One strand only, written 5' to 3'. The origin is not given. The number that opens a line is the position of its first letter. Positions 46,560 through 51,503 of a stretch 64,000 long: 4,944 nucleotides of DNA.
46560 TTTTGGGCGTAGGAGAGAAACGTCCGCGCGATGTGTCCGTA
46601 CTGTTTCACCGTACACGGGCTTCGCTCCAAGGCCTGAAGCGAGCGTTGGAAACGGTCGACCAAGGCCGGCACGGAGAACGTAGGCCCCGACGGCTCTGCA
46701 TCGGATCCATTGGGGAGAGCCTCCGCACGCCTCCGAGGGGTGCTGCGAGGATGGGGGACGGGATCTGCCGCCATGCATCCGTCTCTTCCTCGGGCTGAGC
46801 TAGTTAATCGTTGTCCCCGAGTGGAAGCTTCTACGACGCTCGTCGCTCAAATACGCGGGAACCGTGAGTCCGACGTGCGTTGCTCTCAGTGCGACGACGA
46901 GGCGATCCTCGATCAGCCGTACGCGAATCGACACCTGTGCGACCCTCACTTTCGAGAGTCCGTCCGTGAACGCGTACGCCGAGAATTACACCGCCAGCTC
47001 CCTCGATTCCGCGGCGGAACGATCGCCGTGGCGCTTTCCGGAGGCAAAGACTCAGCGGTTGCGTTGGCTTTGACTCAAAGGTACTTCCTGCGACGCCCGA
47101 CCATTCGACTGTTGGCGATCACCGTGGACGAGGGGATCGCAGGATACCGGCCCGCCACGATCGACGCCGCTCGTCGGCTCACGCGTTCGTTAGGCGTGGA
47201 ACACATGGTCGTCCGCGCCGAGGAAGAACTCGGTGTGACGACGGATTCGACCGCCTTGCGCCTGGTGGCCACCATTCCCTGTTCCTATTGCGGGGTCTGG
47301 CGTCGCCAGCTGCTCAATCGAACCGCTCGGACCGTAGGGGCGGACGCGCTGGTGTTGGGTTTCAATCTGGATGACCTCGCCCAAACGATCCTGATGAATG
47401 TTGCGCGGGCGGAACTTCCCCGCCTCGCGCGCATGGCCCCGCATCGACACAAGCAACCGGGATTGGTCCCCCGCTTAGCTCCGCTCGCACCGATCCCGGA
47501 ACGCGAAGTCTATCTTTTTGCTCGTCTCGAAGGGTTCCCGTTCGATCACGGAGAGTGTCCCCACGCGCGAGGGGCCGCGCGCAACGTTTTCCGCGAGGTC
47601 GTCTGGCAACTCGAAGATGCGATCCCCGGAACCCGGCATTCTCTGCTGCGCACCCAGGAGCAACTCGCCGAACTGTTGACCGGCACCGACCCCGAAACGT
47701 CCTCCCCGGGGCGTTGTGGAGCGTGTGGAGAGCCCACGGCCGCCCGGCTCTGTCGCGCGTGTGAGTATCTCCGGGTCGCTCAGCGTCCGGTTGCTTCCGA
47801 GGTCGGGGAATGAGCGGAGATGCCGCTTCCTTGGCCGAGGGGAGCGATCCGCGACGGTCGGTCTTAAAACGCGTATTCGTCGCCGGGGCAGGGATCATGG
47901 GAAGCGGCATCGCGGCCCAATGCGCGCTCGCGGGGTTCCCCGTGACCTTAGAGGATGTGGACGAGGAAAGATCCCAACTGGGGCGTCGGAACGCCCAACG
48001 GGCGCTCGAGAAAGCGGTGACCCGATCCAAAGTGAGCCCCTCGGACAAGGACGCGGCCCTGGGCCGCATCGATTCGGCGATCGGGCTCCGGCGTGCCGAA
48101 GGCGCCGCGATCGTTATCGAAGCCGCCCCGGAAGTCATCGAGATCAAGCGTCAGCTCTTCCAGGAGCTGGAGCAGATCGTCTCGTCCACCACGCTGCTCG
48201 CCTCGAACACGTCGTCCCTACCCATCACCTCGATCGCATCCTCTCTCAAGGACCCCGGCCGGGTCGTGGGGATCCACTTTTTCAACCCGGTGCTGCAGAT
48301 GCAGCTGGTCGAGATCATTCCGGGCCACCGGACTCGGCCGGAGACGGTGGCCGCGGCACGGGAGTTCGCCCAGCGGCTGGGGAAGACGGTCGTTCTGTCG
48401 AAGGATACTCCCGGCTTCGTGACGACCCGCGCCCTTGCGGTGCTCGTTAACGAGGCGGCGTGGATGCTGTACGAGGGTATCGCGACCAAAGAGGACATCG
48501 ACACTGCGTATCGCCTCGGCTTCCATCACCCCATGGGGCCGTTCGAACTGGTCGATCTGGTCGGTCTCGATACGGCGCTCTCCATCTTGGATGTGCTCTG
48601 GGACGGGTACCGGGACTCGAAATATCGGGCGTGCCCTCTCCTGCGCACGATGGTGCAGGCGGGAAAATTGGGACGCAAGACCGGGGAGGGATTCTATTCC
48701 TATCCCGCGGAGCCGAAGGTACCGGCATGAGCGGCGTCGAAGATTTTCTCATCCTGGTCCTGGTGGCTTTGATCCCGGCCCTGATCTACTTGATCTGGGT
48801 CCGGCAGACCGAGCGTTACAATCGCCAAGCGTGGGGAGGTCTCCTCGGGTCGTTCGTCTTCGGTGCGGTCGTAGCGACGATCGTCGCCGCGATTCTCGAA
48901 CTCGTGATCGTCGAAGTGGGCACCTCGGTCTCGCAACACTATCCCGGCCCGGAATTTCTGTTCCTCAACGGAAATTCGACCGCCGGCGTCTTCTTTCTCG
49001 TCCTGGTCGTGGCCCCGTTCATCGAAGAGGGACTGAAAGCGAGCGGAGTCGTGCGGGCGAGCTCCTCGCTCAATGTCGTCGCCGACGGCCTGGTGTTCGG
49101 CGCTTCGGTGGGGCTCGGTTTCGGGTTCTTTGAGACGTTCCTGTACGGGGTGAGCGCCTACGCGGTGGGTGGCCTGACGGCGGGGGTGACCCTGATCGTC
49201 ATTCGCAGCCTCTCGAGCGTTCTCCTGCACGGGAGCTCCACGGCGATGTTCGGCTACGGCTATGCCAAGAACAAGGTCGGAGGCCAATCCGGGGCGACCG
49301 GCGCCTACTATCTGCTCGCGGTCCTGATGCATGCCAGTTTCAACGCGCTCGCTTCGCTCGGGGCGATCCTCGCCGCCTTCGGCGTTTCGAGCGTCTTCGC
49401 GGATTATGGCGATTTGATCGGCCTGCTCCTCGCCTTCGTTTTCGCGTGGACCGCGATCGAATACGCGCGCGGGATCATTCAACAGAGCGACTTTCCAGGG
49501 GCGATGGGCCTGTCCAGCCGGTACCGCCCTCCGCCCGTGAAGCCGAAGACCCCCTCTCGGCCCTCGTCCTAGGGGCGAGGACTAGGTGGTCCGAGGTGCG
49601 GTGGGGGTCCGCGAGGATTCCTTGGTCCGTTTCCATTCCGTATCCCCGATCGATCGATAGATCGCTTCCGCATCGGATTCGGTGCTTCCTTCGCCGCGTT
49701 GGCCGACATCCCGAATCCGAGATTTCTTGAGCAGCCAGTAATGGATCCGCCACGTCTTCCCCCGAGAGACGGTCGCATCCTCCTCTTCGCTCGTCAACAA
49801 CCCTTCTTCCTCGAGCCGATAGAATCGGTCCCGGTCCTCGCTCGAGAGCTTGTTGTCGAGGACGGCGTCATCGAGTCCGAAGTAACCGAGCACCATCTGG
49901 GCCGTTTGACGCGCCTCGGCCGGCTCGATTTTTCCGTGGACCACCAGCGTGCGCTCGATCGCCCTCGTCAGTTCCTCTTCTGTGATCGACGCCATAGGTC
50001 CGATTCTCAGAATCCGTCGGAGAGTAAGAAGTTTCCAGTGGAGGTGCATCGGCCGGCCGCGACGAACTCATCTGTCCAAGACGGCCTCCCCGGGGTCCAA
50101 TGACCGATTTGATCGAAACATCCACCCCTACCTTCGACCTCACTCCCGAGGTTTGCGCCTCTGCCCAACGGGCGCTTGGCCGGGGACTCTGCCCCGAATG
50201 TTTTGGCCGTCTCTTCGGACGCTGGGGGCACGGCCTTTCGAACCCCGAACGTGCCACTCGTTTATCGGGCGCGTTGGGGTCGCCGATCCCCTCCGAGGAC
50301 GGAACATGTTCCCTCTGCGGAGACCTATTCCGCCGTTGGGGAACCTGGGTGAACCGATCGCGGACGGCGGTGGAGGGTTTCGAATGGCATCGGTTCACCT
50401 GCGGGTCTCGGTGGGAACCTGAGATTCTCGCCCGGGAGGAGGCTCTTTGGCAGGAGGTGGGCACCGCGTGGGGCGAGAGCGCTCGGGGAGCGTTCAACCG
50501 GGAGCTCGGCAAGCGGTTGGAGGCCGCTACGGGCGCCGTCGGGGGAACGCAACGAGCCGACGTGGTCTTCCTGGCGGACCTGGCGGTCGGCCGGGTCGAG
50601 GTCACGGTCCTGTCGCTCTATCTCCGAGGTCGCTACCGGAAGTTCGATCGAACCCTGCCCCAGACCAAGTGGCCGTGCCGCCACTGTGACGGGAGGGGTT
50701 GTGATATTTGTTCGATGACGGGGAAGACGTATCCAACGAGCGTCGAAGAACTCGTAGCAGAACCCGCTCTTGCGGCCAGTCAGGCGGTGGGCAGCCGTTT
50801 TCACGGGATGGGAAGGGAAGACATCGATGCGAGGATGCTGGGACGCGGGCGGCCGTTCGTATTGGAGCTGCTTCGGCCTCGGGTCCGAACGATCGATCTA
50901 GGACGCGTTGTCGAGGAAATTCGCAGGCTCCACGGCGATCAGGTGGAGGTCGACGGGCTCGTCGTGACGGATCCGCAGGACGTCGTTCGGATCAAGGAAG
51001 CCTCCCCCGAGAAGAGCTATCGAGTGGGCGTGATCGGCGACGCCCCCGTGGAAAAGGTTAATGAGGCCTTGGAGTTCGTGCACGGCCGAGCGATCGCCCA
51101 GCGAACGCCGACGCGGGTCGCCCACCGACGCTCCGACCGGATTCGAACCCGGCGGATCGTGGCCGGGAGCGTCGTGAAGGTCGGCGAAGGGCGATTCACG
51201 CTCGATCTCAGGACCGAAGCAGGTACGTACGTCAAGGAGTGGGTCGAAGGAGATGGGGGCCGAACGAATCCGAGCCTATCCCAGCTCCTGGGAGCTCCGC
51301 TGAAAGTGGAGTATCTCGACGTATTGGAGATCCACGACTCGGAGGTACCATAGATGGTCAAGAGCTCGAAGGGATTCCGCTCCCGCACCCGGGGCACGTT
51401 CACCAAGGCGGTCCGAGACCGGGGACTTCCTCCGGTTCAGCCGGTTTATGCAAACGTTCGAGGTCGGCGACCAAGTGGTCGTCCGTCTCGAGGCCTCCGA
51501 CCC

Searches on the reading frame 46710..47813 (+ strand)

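Call 12: search_protein_families(library=pfam, proteins=[window:46710-47813:+], max_evalue=0.00001)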
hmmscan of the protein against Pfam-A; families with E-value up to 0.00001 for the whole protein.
window:46710-47813:+ (367 aa): 2 families
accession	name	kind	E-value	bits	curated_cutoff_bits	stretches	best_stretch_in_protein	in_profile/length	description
PF01171.26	ATP_bind_3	-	4.6e-09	36.7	27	1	105-296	2-181/182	PP-loop family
PF22082.2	TtuA_LIM_N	-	1.2e-07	32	27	1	57-82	1-26/26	2-thiouridine synthetase TtuA, N-terminal LIM domain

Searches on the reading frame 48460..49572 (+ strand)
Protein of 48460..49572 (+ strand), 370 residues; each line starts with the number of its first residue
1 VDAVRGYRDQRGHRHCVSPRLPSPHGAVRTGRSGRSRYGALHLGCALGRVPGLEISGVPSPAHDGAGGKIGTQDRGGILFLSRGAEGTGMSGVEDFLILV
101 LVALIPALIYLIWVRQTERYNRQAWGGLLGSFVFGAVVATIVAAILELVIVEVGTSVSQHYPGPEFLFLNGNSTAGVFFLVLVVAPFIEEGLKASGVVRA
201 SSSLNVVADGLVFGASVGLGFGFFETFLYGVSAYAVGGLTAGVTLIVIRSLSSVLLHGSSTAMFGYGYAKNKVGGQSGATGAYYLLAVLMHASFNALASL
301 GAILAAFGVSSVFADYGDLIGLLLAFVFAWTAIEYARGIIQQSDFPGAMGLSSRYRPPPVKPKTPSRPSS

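Call 12: search_protein_families(library=pfam, proteins=[window:48460-49572:+], max_evalue=0.00001)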
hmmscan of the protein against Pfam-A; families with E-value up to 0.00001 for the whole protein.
window:48460-49572:+ (370 aa): 1 family
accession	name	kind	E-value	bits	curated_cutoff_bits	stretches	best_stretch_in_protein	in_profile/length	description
PF13367.11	PrsW-protease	-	2.8e-26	92.7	23.5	1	125-313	3-184/196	PrsW family intramembrane metalloprotease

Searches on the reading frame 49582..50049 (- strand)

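Call 13: search_protein_families(library=pfam, proteins=[window:49582-50049:-], max_evalue=0.00001)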
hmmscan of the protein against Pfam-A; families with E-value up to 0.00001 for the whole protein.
window:49582-50049:- (155 aa): 1 family
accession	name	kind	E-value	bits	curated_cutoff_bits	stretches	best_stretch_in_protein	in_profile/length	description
PF19479.4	DUF6015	-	1.5e-16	61.5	27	1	22-110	3-89/140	Family of unknown function (DUF6015)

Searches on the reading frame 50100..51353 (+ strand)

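Call 12: search_protein_families(library=pfam, proteins=[window:50100-51353:+], max_evalue=0.00001)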
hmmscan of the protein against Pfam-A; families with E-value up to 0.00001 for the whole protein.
window:50100-51353:+ (417 aa): 2 families
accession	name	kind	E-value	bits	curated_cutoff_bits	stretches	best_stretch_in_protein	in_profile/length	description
PF21238.2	Pus10_C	-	1.1e-61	208.8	27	1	174-411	1-231/232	Pus10, C-terminal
PF22023.1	Pus10_THUMP_arc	-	6.9e-16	58.6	28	1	83-160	1-78/78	Pus10 THUMP domain, archaeal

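Call 46: search_protein_families(library=ncbifam, proteins=[window:50100-51353:+], max_evalue=0.00001)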
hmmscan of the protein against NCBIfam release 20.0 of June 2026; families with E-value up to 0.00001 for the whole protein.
window:50100-51353:+ (417 aa): 1 family
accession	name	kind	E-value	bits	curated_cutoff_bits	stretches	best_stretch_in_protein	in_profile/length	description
TIGR01213.2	pseudo_Pus10arc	equivalog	5.6e-120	400.9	200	1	29-412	11-402/402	tRNA pseudouridine(54/55) synthase Pus10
